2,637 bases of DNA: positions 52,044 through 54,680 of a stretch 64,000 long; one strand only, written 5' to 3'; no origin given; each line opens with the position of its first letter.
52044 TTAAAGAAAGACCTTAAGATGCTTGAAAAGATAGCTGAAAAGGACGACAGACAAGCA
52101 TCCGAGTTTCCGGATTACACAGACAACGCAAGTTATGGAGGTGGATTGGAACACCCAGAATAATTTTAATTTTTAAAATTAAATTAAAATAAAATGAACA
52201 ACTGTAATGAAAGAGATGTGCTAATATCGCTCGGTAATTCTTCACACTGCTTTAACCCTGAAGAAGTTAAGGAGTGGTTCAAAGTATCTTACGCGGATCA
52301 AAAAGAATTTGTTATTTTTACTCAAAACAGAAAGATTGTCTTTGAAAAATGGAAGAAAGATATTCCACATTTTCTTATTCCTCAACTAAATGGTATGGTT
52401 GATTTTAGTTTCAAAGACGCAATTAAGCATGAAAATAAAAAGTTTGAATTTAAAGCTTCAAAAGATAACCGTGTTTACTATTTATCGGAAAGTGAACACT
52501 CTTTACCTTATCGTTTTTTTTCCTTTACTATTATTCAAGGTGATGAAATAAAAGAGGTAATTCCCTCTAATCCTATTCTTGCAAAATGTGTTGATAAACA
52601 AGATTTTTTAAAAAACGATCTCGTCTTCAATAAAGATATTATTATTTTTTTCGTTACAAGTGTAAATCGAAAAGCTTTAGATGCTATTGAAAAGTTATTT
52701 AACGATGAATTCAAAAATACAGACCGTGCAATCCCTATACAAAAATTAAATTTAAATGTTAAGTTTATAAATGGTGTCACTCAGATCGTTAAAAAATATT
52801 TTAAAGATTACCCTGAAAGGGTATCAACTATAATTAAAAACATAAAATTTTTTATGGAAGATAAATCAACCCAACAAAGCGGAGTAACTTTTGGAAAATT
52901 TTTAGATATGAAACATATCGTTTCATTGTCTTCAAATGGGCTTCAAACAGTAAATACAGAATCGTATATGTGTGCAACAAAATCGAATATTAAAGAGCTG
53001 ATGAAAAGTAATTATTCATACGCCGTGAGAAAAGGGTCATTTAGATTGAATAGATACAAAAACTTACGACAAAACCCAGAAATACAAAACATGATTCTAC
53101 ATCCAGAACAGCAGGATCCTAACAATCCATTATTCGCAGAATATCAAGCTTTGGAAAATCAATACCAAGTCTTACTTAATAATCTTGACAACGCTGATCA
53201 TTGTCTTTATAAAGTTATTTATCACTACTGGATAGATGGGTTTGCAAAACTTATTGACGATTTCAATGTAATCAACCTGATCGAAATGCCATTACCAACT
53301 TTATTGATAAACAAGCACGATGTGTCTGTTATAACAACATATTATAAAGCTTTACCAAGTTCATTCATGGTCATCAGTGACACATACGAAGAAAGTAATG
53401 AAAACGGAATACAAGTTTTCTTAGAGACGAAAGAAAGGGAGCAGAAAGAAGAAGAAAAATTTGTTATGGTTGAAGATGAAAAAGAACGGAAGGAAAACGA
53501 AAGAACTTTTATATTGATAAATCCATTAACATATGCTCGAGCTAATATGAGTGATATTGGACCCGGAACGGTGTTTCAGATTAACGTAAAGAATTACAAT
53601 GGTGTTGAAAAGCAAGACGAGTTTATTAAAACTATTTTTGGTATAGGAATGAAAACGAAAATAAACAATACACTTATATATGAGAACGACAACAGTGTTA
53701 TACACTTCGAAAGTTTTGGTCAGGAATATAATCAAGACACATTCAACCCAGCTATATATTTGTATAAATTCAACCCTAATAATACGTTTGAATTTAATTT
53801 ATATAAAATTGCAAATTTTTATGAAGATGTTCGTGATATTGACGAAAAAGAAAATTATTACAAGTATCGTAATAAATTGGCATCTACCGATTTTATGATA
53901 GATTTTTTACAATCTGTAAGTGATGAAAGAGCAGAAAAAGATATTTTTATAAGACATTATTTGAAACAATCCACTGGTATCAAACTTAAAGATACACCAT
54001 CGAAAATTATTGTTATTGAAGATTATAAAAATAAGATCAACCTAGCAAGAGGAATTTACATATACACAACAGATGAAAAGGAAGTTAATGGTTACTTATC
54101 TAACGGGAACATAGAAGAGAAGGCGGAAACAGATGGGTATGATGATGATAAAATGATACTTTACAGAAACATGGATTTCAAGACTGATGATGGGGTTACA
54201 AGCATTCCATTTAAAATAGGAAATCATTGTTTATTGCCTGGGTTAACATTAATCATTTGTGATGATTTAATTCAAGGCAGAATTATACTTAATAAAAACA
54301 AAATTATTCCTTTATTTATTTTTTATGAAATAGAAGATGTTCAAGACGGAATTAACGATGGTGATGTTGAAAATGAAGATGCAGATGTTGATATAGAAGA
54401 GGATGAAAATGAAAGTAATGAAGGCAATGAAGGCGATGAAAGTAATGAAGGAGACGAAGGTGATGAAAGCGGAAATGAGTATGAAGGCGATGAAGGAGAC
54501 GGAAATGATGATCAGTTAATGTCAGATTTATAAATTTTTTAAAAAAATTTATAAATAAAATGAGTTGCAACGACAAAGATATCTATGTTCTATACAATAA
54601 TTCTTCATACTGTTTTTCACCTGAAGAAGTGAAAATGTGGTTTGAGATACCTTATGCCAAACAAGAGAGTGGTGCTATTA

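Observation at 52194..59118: Three tandem ~750-aa paralogs of unknown function with poly-acidic C-terminal tails and palindromic upstream elements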

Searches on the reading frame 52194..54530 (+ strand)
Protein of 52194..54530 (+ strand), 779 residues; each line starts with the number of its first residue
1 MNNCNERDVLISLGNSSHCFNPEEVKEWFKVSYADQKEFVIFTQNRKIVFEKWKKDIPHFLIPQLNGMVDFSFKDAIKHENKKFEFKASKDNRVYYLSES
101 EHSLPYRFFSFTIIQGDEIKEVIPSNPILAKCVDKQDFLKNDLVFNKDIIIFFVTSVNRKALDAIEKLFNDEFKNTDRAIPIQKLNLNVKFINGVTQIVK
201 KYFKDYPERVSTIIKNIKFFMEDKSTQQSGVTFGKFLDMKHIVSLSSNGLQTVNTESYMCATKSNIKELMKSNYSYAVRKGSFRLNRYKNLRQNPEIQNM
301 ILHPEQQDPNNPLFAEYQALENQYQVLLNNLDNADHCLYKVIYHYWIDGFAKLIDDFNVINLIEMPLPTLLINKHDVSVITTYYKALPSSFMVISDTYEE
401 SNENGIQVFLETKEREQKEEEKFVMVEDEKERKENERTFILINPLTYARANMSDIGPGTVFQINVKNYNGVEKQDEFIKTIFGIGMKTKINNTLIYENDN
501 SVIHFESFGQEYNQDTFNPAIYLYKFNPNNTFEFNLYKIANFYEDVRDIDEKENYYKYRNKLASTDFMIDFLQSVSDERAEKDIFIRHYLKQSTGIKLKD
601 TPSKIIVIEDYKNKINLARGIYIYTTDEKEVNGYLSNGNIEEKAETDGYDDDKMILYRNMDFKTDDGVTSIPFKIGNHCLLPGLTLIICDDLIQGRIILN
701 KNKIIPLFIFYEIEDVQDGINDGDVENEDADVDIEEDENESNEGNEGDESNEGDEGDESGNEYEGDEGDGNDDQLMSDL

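Call 4: search_protein_families(library=pfam, proteins=[window:52194-54530:+], max_evalue=1)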
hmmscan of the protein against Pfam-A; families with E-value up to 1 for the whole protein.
window:52194-54530:+ (779 aa): 3 families
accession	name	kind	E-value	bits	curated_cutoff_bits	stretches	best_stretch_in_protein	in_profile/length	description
PF11443.14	DUF2828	-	0.059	12.7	29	1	212-299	80-160/405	Domain of unknown function (DUF2828)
PF21547.3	TTI1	-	0.073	13.4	27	1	245-303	15-72/90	TELO2-interacting protein 1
PF17664.6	HOATZ-like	-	0.15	12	25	1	530-600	81-151/168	Cilia- and flagella-associated protein HOATZ-like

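Call 5: search_solved_structures(query=window:52194-54530:+, max_evalue=1)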
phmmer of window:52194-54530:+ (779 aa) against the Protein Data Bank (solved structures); distinct sequences matched with E-value up to 1: 0.

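Call 7: search_dna_similar(query=window:52194-54530:+, collection=phages, mode=protein)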
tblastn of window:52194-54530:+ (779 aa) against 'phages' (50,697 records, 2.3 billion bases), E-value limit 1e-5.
No match.

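Call 30: search_protein_families(library=phrogs, proteins=[window:52194-54530:+], max_evalue=1)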
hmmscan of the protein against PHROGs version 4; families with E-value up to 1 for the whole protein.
window:52194-54530:+ (779 aa): 0 families

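Call 78: search_protein_families(library=ncbifam, proteins=[window:52194-54530:+], max_evalue=1)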
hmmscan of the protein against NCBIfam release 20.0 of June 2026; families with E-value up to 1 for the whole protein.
window:52194-54530:+ (779 aa): 0 families

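Call 79: search_protein_families(library=padloc, proteins=[window:52194-54530:+], max_evalue=1)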
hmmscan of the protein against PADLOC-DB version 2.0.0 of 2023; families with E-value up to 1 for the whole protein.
window:52194-54530:+ (779 aa): 0 families
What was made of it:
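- No library domain matched (calls 4, 30, 78, 79).
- Tried and rejected: PHROGs, NCBIfam and PADLOC gave no hits (calls 30, 78, 79).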
